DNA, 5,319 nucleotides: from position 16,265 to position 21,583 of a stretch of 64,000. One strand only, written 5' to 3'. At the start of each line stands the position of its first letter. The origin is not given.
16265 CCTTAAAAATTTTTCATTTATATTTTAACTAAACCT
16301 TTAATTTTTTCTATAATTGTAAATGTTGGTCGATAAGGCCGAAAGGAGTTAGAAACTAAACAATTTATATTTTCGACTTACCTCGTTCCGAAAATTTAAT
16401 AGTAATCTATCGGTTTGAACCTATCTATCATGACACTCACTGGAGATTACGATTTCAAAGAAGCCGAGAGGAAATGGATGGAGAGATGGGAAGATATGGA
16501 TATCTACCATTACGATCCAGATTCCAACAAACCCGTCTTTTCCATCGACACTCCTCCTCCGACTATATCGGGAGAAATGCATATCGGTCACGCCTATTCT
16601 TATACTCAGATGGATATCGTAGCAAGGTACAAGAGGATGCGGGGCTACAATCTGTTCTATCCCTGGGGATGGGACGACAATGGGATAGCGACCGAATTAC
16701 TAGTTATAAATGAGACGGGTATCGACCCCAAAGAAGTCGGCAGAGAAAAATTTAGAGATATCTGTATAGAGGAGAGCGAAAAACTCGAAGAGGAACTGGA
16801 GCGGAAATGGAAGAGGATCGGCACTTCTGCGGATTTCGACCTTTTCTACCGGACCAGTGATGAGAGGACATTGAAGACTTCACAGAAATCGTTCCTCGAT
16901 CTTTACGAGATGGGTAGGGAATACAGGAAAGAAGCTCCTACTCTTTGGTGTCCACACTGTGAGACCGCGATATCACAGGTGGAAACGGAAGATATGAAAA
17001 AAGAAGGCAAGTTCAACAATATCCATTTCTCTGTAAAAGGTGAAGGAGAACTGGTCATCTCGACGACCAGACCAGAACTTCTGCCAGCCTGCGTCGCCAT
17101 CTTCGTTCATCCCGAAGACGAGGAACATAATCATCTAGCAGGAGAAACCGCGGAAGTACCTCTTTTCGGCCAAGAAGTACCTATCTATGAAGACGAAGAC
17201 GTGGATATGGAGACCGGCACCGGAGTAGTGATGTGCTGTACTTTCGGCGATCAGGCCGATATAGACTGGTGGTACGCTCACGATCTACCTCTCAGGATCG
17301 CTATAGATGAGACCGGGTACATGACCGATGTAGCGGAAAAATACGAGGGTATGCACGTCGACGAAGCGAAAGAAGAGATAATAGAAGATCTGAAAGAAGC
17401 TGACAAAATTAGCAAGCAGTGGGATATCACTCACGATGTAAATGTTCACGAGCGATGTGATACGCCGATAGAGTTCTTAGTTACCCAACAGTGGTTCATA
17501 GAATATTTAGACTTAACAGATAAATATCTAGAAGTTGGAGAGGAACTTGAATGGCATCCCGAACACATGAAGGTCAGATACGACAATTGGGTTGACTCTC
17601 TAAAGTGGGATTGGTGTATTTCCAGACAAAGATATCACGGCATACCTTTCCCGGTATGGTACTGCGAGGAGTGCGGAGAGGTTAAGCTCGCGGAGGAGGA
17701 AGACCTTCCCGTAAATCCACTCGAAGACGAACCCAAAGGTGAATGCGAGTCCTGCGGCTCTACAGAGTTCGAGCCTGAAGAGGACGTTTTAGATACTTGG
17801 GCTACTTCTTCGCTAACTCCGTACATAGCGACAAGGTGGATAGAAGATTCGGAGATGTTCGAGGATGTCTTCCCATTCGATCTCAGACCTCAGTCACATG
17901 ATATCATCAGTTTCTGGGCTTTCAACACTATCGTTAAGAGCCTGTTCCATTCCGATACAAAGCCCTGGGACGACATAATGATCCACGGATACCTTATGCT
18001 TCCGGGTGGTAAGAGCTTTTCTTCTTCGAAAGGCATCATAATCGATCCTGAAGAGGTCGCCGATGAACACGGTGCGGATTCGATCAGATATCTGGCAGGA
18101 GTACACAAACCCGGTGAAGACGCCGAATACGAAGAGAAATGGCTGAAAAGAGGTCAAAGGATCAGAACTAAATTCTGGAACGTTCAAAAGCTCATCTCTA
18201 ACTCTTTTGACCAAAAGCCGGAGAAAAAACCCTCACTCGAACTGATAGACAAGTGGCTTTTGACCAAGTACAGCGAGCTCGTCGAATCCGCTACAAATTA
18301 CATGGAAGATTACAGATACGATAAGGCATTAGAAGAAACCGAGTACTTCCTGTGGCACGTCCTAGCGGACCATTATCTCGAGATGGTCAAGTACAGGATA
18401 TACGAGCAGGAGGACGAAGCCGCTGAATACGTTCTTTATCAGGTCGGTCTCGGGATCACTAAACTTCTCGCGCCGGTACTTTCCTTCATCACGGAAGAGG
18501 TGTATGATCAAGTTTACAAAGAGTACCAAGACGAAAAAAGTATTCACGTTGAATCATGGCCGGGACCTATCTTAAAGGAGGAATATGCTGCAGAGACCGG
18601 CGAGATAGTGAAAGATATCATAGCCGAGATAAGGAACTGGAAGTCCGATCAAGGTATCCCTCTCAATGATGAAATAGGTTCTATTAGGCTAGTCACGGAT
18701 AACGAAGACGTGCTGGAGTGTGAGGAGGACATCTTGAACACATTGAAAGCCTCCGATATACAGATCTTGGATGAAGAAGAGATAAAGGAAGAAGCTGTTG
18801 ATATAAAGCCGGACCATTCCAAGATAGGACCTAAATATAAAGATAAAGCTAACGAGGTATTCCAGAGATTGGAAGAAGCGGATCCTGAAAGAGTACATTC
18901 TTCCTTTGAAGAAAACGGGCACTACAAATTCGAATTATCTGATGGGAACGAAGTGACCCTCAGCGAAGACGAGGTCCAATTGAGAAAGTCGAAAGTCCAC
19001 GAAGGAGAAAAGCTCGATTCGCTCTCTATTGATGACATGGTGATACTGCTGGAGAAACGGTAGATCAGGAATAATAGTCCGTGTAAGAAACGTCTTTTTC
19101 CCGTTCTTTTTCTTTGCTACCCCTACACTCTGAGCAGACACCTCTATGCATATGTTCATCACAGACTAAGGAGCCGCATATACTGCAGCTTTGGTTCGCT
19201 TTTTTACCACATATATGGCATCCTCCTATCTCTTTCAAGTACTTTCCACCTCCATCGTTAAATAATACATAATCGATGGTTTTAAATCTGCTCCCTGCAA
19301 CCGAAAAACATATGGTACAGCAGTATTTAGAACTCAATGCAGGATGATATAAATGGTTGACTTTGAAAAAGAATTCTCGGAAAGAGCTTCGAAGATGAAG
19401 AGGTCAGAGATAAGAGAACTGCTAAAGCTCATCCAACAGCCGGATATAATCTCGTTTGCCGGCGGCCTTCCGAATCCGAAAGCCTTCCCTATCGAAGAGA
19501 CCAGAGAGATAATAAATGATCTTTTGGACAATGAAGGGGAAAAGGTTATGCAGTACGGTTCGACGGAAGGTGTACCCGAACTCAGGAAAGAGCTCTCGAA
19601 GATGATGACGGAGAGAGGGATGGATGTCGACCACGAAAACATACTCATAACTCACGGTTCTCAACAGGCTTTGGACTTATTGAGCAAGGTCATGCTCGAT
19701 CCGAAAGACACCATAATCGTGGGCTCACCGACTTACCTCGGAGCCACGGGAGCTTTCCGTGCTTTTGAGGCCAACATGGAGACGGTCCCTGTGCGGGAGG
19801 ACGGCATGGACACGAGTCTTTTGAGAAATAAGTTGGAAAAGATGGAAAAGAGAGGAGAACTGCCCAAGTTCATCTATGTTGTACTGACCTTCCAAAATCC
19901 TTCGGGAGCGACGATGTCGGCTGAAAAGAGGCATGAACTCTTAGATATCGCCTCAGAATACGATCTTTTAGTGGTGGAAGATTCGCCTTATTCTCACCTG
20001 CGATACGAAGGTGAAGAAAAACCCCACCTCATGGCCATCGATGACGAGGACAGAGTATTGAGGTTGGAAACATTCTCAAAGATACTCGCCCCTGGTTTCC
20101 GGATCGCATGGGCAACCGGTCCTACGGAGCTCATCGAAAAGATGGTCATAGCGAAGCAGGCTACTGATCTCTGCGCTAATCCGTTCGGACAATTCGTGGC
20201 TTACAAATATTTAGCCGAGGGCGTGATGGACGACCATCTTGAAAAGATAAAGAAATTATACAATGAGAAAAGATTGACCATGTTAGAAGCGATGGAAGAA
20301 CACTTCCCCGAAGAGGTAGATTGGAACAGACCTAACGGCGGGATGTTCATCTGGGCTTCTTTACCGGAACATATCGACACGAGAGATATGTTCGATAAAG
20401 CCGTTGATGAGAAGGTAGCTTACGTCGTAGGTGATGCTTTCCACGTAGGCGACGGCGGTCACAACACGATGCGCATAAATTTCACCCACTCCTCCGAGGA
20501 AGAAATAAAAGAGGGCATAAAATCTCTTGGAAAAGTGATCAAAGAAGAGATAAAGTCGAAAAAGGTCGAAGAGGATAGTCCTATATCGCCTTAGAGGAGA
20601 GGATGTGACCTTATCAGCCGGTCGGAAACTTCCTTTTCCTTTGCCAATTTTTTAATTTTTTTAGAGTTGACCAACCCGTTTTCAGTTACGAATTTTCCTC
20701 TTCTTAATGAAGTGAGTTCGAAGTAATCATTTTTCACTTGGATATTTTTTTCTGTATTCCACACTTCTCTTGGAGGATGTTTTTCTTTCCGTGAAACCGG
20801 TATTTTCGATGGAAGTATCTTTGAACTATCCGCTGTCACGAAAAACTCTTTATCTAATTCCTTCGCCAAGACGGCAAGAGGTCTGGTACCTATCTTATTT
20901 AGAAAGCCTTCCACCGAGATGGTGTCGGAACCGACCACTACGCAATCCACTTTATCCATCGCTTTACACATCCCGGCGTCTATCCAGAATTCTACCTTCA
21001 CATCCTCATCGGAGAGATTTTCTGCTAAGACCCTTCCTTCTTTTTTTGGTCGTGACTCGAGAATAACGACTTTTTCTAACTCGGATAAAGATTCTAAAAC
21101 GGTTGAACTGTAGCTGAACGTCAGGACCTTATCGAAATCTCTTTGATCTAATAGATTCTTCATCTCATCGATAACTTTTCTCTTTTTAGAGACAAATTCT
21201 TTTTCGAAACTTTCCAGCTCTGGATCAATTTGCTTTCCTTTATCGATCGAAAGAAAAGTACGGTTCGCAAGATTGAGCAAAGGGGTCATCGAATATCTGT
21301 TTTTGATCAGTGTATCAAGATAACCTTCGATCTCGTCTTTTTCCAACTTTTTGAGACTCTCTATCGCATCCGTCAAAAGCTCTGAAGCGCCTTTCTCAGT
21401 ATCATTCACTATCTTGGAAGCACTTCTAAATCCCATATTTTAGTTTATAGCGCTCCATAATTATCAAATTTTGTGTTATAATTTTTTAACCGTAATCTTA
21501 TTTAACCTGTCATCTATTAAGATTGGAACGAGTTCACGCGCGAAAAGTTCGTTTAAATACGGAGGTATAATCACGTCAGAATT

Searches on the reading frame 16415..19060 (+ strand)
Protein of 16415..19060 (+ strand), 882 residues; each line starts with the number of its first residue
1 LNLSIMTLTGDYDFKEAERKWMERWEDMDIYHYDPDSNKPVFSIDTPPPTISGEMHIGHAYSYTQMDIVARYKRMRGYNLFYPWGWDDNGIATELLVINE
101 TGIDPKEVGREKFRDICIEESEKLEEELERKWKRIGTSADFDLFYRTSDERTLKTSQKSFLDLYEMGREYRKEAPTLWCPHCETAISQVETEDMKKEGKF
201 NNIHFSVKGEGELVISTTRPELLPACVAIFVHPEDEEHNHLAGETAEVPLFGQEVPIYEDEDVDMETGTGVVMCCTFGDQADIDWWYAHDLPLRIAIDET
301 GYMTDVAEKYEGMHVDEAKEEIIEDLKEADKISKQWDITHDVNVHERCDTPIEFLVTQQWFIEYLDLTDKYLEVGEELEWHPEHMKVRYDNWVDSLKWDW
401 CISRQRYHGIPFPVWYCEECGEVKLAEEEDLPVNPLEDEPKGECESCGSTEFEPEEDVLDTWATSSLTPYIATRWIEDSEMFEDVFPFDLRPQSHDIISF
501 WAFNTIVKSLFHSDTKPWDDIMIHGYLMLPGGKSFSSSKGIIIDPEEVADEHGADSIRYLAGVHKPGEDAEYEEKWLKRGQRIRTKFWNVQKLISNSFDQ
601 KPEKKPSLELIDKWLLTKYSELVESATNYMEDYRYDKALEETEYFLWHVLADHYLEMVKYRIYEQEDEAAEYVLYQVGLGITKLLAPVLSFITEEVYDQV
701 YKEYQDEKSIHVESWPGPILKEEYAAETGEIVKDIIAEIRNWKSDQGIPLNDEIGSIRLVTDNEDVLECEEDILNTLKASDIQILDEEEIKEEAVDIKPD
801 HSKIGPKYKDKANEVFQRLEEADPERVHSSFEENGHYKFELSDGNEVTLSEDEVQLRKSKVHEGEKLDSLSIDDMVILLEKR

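Call 63: search_protein_families(library=pfam, proteins=[window:16415-19060:+], max_evalue=0.00001)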
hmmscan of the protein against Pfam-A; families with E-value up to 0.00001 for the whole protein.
window:16415-19060:+ (882 aa): 4 families
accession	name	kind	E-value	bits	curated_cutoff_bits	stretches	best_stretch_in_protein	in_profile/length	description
PF00133.28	tRNA-synt_1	-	8.5e-83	278.8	22.7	1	20-563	1-404/414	tRNA synthetases class I (I, L, M and V)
PF08264.19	Anticodon_1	-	3.8e-34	118.1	25.1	1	612-753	1-143/148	Anticodon-binding domain of tRNA ligase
PF09334.17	tRNA-synt_1g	-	1.6e-25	90.2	20.1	1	44-187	3-131/391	tRNA synthetases class I (M)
PF13603.12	tRNA-synt_1_2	-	1.4e-07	31.6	25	1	241-308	84-154/185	Leucyl-tRNA synthetase, editing domain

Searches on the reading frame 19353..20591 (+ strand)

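Call 63: search_protein_families(library=pfam, proteins=[window:19353-20591:+], max_evalue=0.00001)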
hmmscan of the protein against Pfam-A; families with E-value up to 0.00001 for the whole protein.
window:19353-20591:+ (413 aa): 2 families
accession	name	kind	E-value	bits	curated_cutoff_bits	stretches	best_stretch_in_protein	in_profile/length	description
PF00155.27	Aminotran_1_2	-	8.9e-39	134.1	19.7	1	46-392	18-361/361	Aminotransferase class I and II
PF12897.13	Asp_aminotransf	-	4.6e-11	42.6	27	1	55-397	52-410/421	Aspartate amino-transferase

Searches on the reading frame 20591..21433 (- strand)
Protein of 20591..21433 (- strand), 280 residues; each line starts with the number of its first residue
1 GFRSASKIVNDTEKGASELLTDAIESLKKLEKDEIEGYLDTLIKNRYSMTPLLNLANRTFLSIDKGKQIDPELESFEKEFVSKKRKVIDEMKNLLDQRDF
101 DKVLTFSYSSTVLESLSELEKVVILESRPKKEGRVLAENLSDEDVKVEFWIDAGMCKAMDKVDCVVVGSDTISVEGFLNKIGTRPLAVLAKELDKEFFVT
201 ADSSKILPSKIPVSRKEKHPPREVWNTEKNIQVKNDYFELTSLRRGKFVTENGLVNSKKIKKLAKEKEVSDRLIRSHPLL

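Call 63: search_protein_families(library=pfam, proteins=[window:20591-21433:-], max_evalue=0.00001)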
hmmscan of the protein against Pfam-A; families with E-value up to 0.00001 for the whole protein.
window:20591-21433:- (280 aa): 1 family
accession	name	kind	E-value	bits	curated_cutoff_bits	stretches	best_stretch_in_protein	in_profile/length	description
PF01008.23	IF-2B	-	4.4e-32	111.9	22.4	1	25-254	26-277/280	Initiation factor 2 subunit family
